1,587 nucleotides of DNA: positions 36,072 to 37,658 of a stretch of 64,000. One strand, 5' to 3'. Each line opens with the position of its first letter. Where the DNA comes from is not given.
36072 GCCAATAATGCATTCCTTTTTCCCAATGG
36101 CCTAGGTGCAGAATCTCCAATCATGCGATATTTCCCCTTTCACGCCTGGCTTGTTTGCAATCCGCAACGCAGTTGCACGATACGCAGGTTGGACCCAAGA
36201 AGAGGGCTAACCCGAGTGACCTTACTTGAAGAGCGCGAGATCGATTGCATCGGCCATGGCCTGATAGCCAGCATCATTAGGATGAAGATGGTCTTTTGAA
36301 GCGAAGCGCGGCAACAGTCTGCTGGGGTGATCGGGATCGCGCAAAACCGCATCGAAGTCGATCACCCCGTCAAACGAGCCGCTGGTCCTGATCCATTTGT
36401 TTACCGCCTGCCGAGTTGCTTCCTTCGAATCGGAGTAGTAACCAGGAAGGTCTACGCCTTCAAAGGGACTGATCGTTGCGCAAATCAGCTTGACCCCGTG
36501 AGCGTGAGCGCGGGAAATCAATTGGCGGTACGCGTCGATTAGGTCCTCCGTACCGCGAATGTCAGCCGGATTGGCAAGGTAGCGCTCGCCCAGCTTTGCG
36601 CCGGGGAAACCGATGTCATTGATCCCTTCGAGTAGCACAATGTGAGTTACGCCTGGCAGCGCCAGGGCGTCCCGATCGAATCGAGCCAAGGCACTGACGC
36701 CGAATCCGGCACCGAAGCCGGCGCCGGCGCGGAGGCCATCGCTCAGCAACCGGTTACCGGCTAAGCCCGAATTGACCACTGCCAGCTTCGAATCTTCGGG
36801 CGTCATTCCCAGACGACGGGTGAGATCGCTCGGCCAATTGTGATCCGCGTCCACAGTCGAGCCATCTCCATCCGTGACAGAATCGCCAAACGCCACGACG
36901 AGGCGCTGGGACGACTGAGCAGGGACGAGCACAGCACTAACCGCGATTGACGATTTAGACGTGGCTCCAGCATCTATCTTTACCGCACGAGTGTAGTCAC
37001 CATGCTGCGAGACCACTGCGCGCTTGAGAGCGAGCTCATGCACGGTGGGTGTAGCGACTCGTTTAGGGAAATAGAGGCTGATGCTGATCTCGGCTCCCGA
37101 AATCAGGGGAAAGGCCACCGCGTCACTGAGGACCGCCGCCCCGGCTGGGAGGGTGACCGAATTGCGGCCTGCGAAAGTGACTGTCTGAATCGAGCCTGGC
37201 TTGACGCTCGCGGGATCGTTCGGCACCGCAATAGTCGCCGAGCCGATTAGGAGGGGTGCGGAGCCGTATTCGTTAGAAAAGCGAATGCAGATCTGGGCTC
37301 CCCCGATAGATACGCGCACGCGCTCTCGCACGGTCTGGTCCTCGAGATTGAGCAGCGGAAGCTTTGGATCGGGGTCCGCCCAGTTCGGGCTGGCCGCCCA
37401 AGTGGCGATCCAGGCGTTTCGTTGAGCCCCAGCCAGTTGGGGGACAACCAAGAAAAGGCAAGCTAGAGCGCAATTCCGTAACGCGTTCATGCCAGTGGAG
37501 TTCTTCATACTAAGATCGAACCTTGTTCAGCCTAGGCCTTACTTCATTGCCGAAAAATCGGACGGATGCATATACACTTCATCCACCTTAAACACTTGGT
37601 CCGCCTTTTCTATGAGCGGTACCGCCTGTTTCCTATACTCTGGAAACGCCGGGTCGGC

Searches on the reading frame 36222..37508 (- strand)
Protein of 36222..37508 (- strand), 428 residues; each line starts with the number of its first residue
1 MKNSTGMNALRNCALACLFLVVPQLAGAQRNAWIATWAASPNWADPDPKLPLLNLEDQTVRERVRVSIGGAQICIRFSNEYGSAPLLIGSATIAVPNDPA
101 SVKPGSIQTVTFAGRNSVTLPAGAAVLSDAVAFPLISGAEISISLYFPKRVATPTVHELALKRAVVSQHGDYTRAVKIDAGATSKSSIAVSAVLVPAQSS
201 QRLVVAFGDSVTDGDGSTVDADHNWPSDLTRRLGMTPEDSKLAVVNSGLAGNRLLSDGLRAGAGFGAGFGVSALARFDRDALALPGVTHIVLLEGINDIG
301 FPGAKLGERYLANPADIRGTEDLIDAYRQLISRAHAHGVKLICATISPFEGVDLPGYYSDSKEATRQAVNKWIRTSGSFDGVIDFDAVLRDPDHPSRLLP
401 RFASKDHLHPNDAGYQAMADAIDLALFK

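Call 10: search_protein_families(library=pfam, proteins=[window:36222-37508:-])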
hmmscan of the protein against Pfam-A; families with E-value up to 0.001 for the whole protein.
window:36222-37508:- (428 aa): 2 families
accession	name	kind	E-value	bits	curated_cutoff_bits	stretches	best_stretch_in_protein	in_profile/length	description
PF13472.12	Lipase_GDSL_2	-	1.8e-24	87.6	32.9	1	206-417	1-178/178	GDSL-like Lipase/Acylhydrolase family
PF00657.28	Lipase_GDSL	-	4.7e-20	73.1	23.6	1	204-422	1-208/208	GDSL-like Lipase/Acylhydrolase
